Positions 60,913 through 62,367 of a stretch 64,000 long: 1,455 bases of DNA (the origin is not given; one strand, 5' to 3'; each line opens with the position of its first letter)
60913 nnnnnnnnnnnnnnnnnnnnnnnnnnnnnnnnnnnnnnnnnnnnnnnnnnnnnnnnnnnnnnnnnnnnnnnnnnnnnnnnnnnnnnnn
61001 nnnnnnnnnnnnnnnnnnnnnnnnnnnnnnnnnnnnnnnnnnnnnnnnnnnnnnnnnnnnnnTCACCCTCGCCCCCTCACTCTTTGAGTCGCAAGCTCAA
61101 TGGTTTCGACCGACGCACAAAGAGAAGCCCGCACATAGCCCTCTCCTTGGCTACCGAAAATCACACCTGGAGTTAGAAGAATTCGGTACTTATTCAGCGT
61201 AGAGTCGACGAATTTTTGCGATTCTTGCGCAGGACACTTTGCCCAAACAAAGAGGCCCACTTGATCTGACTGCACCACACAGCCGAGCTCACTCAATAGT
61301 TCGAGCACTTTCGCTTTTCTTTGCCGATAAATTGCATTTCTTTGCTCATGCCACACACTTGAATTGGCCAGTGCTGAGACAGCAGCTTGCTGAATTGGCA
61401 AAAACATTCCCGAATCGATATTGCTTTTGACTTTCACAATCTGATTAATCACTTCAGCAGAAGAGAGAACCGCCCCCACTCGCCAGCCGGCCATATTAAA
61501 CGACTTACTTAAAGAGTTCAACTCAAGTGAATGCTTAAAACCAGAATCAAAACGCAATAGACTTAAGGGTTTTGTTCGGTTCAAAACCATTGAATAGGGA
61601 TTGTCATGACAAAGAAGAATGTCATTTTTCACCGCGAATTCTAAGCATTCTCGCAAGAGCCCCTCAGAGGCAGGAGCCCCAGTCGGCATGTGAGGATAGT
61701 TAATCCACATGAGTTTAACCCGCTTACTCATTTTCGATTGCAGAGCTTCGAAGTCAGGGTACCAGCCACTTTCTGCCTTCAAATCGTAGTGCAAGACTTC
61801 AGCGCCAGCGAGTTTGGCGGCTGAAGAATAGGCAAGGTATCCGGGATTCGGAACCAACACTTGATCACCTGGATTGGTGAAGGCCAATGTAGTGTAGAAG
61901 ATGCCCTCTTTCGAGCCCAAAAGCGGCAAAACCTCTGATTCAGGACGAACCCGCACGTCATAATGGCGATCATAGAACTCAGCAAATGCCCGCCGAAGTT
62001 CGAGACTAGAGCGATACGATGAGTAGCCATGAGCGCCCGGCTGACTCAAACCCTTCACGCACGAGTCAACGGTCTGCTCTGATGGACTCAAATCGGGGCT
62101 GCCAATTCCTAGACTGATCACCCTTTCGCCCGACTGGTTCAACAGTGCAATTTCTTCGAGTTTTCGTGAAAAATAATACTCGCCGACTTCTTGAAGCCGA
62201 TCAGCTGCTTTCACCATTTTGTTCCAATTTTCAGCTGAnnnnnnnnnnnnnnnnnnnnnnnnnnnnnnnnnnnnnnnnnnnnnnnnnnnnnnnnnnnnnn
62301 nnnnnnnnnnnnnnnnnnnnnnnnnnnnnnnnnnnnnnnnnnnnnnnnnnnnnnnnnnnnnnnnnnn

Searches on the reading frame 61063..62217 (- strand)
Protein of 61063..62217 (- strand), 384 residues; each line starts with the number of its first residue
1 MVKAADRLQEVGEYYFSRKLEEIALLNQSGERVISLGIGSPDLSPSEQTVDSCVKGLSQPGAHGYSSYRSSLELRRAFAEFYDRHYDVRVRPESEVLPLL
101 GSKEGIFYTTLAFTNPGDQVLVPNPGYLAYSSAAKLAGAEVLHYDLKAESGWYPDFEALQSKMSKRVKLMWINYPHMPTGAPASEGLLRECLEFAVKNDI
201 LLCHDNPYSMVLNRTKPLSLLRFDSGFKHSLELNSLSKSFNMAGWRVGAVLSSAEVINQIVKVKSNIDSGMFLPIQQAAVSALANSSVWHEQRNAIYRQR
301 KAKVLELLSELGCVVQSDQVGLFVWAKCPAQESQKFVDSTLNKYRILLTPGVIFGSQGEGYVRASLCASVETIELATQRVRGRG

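Call 47: find_encoding_contigs(protein=window:61063-62217:-, flank=10000, max_places=4)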
Protein window:61063-62217:- (384 aa): 10 contigs read that carry it; 4 places shown.
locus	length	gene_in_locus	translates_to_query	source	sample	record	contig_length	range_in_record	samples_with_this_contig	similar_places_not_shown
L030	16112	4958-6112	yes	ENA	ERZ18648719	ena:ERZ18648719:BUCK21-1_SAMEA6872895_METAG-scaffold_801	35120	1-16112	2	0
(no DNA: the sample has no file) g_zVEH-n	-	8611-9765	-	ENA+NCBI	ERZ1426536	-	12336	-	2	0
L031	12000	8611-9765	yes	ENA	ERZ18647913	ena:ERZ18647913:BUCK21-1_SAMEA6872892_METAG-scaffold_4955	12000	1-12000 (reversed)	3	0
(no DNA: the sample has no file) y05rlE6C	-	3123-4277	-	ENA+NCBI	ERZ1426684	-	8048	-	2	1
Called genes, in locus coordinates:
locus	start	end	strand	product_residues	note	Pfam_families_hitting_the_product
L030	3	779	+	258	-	?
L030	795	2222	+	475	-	PF08501:Shikimate_dh_N, PF01488:Shikimate_DH (faint), PF01202:SKI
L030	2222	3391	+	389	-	PF01761:DHQ_synthase, PF24621:DHQS_C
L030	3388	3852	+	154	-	PF01220:DHquinase_II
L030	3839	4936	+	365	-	PF01264:Chorismate_synt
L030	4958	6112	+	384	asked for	PF00155:Aminotran_1_2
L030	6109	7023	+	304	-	PF02826:2-Hacid_dh_C (weak), PF03446:NAD_binding_2 (weak), PF03807:F420_oxidored, PF02153:PDH_N, PF20463:PDH_C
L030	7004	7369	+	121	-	PF01817:CM_2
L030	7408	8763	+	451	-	PF01474:DAHP_synth_2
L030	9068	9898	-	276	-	-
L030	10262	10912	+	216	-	-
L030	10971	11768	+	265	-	PF00535:Glycos_transf_2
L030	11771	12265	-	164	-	-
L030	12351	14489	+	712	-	PF00512:HisKA, PF02518:HATPase_c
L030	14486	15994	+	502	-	PF00072:Response_reg, PF00158:Sigma54_activat, PF01078:Mg_chelatase (faint), PF14532:Sigma54_activ_2, PF07728:AAA_5 (weak), PF25601:AAA_lid_14, PF02954:HTH_8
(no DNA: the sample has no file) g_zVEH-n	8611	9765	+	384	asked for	PF00155:Aminotran_1_2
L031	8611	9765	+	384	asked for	PF00155:Aminotran_1_2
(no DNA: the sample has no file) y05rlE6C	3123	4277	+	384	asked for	PF00155:Aminotran_1_2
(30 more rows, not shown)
